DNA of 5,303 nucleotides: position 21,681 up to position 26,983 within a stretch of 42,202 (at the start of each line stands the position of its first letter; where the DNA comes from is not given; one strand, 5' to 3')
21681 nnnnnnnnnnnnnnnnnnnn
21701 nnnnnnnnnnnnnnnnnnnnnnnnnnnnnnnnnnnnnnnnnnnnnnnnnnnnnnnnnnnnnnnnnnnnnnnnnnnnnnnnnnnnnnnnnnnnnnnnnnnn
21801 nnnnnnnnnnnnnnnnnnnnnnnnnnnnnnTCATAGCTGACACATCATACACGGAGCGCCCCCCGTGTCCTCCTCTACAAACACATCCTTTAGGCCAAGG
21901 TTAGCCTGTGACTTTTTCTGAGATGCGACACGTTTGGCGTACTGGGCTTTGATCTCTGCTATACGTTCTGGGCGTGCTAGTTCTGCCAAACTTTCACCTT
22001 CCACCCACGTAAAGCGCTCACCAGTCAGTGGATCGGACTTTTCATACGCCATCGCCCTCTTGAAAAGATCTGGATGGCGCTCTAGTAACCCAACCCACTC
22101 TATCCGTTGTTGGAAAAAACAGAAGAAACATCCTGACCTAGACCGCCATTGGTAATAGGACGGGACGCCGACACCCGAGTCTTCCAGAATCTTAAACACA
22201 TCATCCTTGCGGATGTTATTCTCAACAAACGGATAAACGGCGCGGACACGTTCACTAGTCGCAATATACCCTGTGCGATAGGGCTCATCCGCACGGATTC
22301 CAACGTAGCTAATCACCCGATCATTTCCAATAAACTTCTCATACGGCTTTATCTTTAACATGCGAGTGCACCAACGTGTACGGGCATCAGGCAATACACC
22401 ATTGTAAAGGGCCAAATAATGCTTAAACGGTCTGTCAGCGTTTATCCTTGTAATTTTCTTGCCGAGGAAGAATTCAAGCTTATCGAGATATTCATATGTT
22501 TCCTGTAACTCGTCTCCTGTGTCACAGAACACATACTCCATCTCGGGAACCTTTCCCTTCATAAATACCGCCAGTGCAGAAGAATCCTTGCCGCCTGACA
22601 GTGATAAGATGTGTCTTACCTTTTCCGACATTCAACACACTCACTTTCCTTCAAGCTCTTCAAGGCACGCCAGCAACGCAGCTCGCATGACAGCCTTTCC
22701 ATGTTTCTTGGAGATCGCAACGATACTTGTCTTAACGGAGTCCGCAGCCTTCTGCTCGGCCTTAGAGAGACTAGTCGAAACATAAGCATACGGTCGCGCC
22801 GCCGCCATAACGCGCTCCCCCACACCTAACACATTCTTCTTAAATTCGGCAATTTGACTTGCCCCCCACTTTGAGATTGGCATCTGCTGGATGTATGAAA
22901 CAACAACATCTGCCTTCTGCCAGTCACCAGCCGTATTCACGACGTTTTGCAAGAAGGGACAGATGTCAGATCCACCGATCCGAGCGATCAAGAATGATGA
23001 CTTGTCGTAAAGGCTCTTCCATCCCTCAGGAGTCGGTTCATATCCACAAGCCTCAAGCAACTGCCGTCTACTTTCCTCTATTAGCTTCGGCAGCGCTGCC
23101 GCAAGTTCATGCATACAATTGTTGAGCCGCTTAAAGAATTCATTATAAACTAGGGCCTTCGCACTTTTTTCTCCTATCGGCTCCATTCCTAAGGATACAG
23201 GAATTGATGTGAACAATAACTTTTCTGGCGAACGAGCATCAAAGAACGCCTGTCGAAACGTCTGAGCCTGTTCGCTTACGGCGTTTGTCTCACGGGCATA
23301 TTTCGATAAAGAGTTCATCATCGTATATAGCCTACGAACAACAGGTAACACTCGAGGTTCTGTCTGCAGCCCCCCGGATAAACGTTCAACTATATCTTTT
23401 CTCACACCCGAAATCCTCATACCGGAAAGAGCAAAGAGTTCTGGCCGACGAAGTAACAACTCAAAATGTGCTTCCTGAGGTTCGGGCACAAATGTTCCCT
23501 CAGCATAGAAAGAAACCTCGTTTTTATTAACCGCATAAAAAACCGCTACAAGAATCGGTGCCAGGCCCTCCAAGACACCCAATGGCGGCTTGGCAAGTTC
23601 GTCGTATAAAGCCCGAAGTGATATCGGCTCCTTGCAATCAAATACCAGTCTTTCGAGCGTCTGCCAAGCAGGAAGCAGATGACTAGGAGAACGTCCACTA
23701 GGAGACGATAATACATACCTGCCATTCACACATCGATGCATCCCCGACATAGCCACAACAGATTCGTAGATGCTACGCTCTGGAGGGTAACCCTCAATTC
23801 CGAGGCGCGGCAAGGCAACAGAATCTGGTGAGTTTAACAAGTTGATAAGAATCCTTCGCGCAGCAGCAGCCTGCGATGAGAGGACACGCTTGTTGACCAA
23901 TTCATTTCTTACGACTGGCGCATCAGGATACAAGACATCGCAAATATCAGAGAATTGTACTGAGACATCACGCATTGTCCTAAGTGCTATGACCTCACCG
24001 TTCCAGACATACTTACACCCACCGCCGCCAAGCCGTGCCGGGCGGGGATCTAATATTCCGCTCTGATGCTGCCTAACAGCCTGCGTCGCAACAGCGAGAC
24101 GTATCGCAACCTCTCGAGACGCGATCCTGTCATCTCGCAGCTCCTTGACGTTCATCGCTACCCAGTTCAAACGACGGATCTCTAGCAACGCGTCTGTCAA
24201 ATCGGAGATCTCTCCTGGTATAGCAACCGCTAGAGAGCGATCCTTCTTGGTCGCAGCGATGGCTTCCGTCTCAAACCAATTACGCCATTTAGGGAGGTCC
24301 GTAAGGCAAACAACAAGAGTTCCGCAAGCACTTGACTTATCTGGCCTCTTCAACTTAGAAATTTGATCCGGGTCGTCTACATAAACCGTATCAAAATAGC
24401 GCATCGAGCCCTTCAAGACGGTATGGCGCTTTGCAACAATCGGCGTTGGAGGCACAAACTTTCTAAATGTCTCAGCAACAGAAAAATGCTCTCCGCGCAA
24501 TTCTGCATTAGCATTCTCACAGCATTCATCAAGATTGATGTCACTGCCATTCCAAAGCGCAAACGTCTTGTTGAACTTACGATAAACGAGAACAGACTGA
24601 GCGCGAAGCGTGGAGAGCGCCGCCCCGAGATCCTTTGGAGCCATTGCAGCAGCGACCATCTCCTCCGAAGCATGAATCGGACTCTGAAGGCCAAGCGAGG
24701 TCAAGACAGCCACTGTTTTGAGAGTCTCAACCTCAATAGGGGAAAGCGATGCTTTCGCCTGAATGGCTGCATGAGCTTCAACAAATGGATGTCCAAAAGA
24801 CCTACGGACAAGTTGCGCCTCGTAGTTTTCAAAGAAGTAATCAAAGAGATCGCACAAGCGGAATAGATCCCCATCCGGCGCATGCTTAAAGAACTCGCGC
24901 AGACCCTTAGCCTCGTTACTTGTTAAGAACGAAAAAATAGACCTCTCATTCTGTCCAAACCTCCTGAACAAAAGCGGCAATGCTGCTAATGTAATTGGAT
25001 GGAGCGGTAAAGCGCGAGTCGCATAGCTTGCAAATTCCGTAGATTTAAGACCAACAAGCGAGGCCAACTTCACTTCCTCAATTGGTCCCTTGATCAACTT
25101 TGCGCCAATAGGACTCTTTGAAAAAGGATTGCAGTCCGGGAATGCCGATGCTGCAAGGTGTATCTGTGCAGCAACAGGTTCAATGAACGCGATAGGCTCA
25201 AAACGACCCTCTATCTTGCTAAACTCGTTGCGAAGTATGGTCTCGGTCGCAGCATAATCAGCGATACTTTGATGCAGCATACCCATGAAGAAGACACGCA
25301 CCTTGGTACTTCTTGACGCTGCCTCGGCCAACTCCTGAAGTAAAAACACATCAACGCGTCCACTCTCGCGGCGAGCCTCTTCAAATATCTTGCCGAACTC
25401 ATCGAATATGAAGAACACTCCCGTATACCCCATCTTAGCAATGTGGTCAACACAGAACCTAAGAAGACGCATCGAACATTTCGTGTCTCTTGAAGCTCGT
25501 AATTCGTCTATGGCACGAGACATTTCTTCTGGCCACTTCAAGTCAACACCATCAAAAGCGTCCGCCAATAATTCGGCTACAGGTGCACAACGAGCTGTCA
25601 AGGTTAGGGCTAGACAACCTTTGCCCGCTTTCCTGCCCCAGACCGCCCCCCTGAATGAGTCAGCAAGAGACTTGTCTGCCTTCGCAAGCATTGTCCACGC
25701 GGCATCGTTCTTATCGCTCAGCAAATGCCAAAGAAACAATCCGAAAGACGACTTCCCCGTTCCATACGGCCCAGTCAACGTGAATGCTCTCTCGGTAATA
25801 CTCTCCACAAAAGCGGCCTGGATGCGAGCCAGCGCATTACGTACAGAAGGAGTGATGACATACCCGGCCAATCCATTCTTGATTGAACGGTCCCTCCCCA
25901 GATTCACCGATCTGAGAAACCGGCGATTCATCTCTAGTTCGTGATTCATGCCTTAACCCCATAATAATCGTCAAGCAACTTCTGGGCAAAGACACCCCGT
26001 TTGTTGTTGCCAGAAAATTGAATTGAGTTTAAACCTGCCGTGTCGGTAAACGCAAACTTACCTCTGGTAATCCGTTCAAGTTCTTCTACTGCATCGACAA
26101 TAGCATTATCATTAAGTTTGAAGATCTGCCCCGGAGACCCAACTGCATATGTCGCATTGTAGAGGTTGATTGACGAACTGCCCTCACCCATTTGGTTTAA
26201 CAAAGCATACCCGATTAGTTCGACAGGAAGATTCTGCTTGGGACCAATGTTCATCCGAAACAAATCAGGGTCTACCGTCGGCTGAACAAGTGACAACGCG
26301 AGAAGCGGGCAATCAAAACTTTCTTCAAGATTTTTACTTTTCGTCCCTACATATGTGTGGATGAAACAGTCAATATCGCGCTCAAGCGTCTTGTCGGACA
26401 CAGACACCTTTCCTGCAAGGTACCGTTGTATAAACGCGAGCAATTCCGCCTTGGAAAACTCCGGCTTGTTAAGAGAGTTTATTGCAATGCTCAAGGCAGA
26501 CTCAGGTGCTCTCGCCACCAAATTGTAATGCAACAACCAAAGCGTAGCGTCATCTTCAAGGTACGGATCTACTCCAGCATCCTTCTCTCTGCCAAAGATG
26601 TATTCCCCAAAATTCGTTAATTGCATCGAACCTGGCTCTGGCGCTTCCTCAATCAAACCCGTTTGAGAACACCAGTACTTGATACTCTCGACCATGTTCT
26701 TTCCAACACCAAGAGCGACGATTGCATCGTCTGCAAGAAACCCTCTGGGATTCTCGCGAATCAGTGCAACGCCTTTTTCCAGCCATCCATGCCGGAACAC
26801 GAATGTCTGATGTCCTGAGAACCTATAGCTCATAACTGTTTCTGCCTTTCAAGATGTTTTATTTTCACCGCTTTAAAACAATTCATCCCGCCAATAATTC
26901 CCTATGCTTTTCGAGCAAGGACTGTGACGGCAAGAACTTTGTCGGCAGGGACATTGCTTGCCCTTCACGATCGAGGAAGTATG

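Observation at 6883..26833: Nine-gene, ~20-kb lower-GC operon: composite phosphorothioation-type defence island with no host-type promoter of its own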

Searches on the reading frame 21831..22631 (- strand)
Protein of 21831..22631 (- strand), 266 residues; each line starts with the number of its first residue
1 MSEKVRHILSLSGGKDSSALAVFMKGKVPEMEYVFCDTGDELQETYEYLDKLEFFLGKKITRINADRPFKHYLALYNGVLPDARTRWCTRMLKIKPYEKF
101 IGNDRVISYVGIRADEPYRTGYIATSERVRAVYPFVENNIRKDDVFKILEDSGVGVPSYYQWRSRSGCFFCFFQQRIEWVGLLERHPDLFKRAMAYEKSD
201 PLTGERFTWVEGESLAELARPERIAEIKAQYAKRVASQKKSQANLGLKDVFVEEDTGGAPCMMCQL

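Call 4: search_protein_families(library=padloc, proteins=[window:21831-22631:-])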
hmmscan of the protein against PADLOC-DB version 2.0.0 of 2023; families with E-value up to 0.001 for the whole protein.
window:21831-22631:- (266 aa): 4 families
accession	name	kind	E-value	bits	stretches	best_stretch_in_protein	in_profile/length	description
PDLC02782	SspD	-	1.5e-113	377.1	1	6-264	1-275/277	SspD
PDLC02510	BrxP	-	1.5e-11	41.3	1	8-174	136-316/779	BrxP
PDLC02662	DndC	-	8.7e-06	23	1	81-117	123-164/481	DndC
PDLC02661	DndC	-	0.0001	19.4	0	81-115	119-158/468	DndC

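Call 5: search_protein_families(library=pfam, proteins=[window:21831-22631:-], max_evalue=0.01)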
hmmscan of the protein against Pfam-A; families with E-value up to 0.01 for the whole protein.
window:21831-22631:- (266 aa): 1 family
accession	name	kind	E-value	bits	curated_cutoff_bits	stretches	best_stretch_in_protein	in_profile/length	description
PF01507.26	PAPS_reduct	-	1.6e-12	48.3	22.5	1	7-120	2-116/175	Phosphoadenosine phosphosulfate reductase domain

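Call 6: search_protein_families(library=ncbifam, proteins=[window:21831-22631:-], max_evalue=0.01)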
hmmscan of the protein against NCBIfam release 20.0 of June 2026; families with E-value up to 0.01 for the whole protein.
window:21831-22631:- (266 aa): 10 families
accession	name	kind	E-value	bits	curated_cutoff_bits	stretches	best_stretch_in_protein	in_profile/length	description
NF006327.0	PRK08557.1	equivalog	6.6e-14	51.5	366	1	9-197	186-380/415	hypothetical protein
NF010367.0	PRK13795.1-2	equivalog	1.1e-13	50.6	456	1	7-196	245-440/584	hypothetical protein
NF010368.0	PRK13795.1-3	equivalog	8.7e-13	47.4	588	1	8-247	251-497/635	hypothetical protein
NF006351.0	PRK08576.1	equivalog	1.2e-10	40.6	290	1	6-102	236-327/436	hypothetical protein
NF010366.0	PRK13795.1-1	equivalog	2.2e-08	32.7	745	1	9-196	271-468/667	hypothetical protein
NF010369.0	PRK13795.1-4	equivalog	2e-07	29.7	1086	1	9-192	256-449/633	hypothetical protein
NF002537.0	PRK02090.1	equivalog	9.1e-06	25.4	154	1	6-116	42-153/244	phosphoadenylyl-sulfate reductase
NF005316.0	PRK06850.1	equivalog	0.00022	20.1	536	1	81-107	126-157/505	hypothetical protein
TIGR03183.1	DNA_S_dndC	equivalog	0.0036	16.2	290.4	0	81-103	110-132/447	DNA phosphorothioation system sulfurtransferase DndC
NF000848.1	PRK00074.1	equivalog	0.0087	14.7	400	0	6-73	215-285/512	glutamine-hydrolyzing GMP synthase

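Call 37: search_dna_similar(query=window:21831-22631:-, collection=plasmids, mode=protein, max_rows=40, max_evalue=1e-20)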
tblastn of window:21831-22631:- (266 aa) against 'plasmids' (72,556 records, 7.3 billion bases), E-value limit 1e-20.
Records with a match: 74; places in all: 74; records where one place covers at least 80% of the query: 63.
Best place of each record, by identity: <60% 74.
By first word of the organism name: Rhizobium 6; Agrobacterium 4; Sphingomonas 4; Acinetobacter 4; Sinorhizobium 3; Hymenobacter 3; Sphingobium 3; Burkholderia 3; Candidatus 2; Trichormus 2; and 33 more.
By predicted mobility (MOB-suite, as given by PLSDB): non-mobilizable 37; conjugative 28; mobilizable 9.
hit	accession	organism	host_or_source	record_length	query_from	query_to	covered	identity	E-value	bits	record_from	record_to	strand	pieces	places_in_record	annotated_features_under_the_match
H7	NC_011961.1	Thermomicrobium roseum DSM 5159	-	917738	4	266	99%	57.8%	6e-106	343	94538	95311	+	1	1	phosphoadenosine phosphosulfate reductase family protein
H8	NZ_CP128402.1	Candidatus Chlorohelix allophototropha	Single colony of Candidatus Chlorohelix ...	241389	1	266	100%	52.2%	8e-87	288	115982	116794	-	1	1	phosphoadenosine phosphosulfate reductase family protein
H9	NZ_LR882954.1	Planktothrix agardhii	-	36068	4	266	99%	51.9%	1e-86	288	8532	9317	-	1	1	phosphoadenosine phosphosulfate reductase family protein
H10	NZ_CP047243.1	Trichormus variabilis 0441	cell culture,thermal spring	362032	5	265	98%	51.9%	3e-79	267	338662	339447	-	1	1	phosphoadenosine phosphosulfate reductase family protein | hypothetical protein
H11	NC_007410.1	Trichormus variabilis ATCC 29413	-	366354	5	265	98%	51.9%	3e-79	267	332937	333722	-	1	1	phosphoadenosine phosphosulfate reductase family protein | hypothetical protein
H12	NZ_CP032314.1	Pannonibacter phragmitetus BB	cell culture,soil under ...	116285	1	265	100%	50.9%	2e-81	273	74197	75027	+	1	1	phosphoadenosine phosphosulfate reductase family protein | ATP-binding protein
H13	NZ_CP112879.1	Pseudanabaena galeata CCNP1313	-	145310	5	266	98%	51.3%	5e-86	286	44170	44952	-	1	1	phosphoadenosine phosphosulfate reductase family protein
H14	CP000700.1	Rhizorhabdus wittichii RW1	-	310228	2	266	100%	50.6%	6e-85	283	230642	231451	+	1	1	phosphoadenosine phosphosulfate reductase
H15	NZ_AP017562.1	Pseudanabaena sp. ABRG5-3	-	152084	5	266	98%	50.9%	4e-71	294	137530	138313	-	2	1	none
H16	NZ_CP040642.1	Agrobacterium sp. T29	Single strain culture,soil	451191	2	266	100%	50.2%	1e-83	279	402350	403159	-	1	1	phosphoadenosine phosphosulfate reductase family protein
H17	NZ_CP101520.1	Ensifer adhaerens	cell cuture,rhizosphere soil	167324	3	266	99%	50.4%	3e-84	281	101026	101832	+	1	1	phosphoadenosine phosphosulfate reductase family protein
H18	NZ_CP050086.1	Rhizobium leguminosarum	Trifolium pratense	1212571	6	266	98%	50.9%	3e-84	281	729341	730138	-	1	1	record has no annotation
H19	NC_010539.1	Crocosphaera subtropica ATCC 51142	-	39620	3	265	99%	50.4%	8e-79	265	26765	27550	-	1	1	phosphoadenosine phosphosulfate reductase family protein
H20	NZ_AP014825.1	Geminocystis sp. NIES-3709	-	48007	1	266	100%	49.6%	2e-80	270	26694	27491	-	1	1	phosphoadenosine phosphosulfate reductase family protein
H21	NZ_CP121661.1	Sinorhizobium terangae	Desmanthus virgatus,cell culture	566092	2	266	100%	49.8%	3e-83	278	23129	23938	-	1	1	phosphoadenosine phosphosulfate reductase family protein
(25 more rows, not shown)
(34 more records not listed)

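Call 38: get_annotated_region(hit=H17, flank=20000)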
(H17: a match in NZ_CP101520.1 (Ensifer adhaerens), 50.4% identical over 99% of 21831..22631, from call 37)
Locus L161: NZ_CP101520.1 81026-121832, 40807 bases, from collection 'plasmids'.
description: Ensifer adhaerens strain NER9 plasmid pC, complete sequence
organism: Ensifer adhaerens (NCBI taxid 106592)
taxonomy: Bacteria; Pseudomonadota; Alphaproteobacteria; Hyphomicrobiales; Rhizobiaceae; Ensifer; Ensifer adhaerens
host: -; source: cell cuture,rhizosphere soil; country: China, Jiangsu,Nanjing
typing (MOB-suite, as given by PLSDB): non-mobilizable; mating-pair formation MPF_T
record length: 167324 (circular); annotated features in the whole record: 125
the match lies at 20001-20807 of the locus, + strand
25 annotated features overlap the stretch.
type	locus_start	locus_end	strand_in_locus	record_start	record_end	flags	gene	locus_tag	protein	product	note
CDS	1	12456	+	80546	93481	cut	-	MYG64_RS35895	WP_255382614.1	SpvB/TcaC N-terminal domain-containing protein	-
CDS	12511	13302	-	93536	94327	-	-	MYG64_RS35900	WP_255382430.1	hypothetical protein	-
CDS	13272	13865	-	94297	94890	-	-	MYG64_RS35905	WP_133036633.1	class I SAM-dependent methyltransferase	-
CDS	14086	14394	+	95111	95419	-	-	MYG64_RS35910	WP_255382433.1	XRE family transcriptional regulator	-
CDS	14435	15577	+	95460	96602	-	-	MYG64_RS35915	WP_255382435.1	aminotransferase class V-fold PLP-dependent enzyme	-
CDS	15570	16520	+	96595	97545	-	-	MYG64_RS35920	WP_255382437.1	DUF4007 family protein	-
CDS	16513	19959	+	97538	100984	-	-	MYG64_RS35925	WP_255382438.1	ATP-binding protein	-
CDS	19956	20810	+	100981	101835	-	-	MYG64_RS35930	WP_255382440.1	phosphoadenosine phosphosulfate reductase family protein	-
CDS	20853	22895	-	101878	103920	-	-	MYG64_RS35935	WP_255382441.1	hypothetical protein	-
CDS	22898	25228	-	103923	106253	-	-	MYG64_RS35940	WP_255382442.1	sensor histidine kinase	-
CDS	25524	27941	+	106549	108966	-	-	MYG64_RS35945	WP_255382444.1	hypothetical protein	-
CDS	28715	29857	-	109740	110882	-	-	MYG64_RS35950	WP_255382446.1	RHE_PE00001 family protein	-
CDS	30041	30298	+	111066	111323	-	-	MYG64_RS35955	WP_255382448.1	type II toxin-antitoxin system VapB family antitoxin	-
CDS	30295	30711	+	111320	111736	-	-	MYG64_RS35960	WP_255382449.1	type II toxin-antitoxin system VapC family toxin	-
CDS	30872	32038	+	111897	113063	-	-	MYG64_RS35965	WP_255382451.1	site-specific integrase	GO:0015074 - DNA integration [Evidence IEA]; GO:0006310 - DNA recombination [Evidence IEA]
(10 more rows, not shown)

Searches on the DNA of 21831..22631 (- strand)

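Call 36: search_dna_similar(query=window:21831-22631:-, collection=ecoli_genomes, mode=distant, max_rows=15, max_evalue=0.001)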
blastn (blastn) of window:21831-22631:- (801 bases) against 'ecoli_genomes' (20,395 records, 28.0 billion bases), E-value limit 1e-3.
No match.

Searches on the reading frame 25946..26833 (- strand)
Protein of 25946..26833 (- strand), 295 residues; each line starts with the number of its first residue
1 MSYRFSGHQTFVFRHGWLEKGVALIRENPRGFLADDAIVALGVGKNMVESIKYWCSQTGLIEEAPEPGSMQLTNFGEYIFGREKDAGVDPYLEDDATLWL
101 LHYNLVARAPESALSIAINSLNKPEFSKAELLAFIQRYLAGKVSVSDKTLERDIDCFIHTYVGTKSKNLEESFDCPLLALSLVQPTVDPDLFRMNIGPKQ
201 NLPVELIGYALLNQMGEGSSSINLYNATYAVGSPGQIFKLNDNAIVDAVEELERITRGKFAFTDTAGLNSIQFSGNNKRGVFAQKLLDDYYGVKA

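Call 4: search_protein_families(library=padloc, proteins=[window:25946-26833:-])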
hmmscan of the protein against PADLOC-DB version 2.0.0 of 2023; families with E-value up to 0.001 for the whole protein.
window:25946-26833:- (295 aa): 10 families
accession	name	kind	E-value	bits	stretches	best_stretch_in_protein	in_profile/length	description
PDLC02769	SspB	-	6.3e-78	260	1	4-273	2-279/282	SspB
PDLC02768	SspB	-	3.9e-77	257.5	1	4-291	2-295/295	SspB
PDLC02766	SspB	-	7.2e-71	236.8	1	3-273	1-282/285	SspB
PDLC02760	SspB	-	1.7e-61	206.1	1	3-272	2-269/269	SspB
PDLC02764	SspB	-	5.2e-44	148.6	1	5-271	1-268/276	SspB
PDLC02762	SspB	-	1.5e-39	134.1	1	4-272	2-277/293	SspB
PDLC02765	SspB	-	6.6e-36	122.9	1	4-274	3-286/292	SspB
PDLC02763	SspB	-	5.1e-23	80.1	1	4-273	6-264/279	SspB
PDLC02761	SspB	-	7.7e-22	76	1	86-291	112-340/340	SspB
PDLC02767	SspB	-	3.2e-18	64.4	1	2-265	5-288/295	SspB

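Call 5: search_protein_families(library=pfam, proteins=[window:25946-26833:-], max_evalue=0.01)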
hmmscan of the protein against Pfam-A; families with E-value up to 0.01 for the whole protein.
window:25946-26833:- (295 aa): 1 family
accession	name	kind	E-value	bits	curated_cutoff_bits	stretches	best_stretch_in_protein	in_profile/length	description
PF13182.11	DUF4007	-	2.7e-79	266.7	27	1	5-291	1-288/288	Protein of unknown function (DUF4007)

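Call 6: search_protein_families(library=ncbifam, proteins=[window:25946-26833:-], max_evalue=0.01)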
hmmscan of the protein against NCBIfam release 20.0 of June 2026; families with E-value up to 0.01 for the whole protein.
window:25946-26833:- (295 aa): 0 families
